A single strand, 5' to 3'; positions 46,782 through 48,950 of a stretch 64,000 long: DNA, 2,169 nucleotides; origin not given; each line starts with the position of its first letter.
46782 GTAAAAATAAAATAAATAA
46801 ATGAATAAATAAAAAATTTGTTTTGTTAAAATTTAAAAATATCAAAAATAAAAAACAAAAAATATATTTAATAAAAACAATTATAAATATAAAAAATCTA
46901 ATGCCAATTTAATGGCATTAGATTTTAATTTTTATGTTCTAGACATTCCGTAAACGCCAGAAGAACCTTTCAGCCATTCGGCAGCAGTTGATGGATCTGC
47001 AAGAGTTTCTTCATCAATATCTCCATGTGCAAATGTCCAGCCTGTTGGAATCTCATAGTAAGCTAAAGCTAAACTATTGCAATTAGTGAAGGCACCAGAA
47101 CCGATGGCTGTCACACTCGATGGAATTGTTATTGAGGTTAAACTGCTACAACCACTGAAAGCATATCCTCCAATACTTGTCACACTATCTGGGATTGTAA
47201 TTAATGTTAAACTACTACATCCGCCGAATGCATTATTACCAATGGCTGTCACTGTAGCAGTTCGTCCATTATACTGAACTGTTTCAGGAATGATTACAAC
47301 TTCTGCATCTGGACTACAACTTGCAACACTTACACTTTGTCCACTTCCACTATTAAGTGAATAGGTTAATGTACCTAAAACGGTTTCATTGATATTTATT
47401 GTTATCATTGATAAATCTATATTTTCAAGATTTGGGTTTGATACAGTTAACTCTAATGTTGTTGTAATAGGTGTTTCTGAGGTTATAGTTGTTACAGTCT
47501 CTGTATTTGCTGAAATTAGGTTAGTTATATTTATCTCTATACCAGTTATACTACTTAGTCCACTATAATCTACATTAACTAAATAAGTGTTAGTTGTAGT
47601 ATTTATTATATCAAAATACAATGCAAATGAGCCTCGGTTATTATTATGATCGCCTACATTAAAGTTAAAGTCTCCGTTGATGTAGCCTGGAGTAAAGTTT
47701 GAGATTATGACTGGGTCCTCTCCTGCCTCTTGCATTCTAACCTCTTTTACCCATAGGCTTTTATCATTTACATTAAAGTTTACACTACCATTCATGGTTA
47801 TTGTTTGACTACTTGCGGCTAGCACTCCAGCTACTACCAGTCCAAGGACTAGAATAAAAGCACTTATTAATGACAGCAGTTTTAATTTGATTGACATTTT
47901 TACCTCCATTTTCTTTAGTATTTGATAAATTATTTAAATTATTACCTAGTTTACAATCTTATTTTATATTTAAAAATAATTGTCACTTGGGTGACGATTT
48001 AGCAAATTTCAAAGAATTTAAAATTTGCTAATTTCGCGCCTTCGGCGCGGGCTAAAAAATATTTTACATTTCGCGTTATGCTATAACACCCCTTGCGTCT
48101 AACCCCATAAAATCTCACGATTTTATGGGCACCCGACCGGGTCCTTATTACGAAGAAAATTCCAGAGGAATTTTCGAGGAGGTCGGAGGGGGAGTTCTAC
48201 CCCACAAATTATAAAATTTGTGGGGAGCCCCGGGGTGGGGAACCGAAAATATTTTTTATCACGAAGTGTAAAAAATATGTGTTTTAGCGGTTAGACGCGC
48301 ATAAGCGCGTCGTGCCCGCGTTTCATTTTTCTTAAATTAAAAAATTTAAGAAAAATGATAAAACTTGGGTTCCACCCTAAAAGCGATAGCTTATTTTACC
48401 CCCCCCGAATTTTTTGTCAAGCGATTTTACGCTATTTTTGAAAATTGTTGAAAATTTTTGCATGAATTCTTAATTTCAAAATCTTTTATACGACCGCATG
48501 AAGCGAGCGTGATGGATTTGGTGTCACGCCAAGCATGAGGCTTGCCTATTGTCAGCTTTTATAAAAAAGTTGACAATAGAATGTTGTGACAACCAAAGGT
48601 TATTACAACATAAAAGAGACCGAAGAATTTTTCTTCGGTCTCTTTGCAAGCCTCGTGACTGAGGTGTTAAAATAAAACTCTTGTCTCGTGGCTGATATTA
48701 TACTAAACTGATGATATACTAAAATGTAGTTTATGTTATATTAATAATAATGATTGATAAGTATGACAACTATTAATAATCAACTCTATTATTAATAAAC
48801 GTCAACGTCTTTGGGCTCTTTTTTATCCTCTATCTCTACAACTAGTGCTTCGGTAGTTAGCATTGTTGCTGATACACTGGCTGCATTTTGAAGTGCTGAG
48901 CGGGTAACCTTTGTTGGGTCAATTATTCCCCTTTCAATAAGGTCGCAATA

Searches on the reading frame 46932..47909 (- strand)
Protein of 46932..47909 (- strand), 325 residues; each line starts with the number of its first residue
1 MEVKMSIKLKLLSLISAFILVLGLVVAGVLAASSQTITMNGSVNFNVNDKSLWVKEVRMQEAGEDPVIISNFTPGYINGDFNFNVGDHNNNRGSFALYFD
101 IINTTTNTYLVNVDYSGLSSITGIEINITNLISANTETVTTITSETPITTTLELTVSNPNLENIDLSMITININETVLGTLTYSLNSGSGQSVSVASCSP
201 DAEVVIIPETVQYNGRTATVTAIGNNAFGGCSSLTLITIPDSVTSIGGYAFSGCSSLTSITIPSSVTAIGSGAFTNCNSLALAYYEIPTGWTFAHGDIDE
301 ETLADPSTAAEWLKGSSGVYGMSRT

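Call 15: search_protein_families(library=pfam, proteins=[window:46932-47909:-], max_evalue=0.01)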
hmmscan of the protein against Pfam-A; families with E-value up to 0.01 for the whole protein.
window:46932-47909:- (325 aa): 2 families
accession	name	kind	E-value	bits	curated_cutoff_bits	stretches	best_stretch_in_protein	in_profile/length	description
PF13306.12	LRR_5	-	2.9e-20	72.9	27.7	1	219-281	21-82/127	BspA type Leucine rich repeat region (6 copies)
PF13855.12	LRR_8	-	0.0085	16.3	27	0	221-262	14-56/61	Leucine rich repeat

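Call 18: find_encoding_contigs(protein=window:46932-47909:-, flank=3000, max_places=10)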
Protein window:46932-47909:- (325 aa): no gene with exactly this product is on record in the collection.
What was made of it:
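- Tried and rejected: The exact-protein look-up of gene B from ATG 47909 failed (call 18).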

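Call 29: find_encoding_contigs(protein=window:46932-47897:-, flank=3000, max_places=10)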
Protein window:46932-47897:- (321 aa): 4 contigs read that carry it; 2 places shown.
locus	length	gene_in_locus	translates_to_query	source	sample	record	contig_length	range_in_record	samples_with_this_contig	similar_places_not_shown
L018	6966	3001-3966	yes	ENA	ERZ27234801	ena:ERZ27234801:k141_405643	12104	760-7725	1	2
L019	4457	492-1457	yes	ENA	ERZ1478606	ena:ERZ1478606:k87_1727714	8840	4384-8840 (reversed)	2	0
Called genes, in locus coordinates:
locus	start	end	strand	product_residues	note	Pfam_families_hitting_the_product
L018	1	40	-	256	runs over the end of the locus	-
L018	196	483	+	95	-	PF00166:Cpn10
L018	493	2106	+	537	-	PF00118:Cpn60_TCP1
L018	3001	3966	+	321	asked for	PF13306:LRR_5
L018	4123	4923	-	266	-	PF00106:adh_short, PF08659:KR (weak), PF13561:adh_short_C2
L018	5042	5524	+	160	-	-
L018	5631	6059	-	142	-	PF00383:dCMP_cyt_deam_1, PF14437:MafB19-deam, PF14439:Bd3614-deam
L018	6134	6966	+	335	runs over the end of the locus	PF02517:Rce1-like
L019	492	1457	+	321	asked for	PF13306:LRR_5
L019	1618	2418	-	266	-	PF00106:adh_short, PF08659:KR (weak), PF13561:adh_short_C2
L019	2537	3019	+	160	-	-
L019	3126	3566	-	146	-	PF00383:dCMP_cyt_deam_1, PF14437:MafB19-deam, PF14439:Bd3614-deam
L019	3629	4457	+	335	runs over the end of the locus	PF02517:Rce1-like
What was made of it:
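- Tried and rejected: The RBS-backed start at 47897 worked (call 29).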

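Call 54: search_protein_families(library=ncbifam, proteins=[window:46932-47897:-], max_evalue=0.01)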
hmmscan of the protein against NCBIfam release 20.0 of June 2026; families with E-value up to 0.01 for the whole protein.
window:46932-47897:- (321 aa): 2 families
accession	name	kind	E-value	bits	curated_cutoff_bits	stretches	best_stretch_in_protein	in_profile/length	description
NF045861.1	glide_Gli349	exception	6.7e-08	29.6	1750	1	214-273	2686-2744/3169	gliding machinery surface structure protein Gli349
NF047961.1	adhesin_HupY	equivalog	1e-06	27.1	1250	1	217-272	198-252/978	leucine-rich repeat adhesin HupY/LrrG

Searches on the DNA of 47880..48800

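Call 56: search_rna_families(source=window, start=47880, end=48800, threshold=evalue, max_evalue=1)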
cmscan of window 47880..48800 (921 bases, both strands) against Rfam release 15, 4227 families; matches with E-value up to 1: 4.
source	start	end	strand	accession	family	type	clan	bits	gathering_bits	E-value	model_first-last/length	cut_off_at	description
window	48545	48646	+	RF02728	HrrF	Gene; sRNA;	-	29.4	77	0.006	1-116/116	no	Haemophilus regulatory RNA responsive to iron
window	48612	48764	-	RF02728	HrrF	Gene; sRNA;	-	27.1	77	0.02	1-116/116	no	Haemophilus regulatory RNA responsive to iron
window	48192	48408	-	RF01470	rli38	Gene; sRNA;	-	26.2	49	0.31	1-150/150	no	Listeria sRNA rli38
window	48557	48653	-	RF02629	RmaA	Gene; sRNA;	-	22.7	57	0.23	1-113/113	no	Regulator of motility and amylovoran A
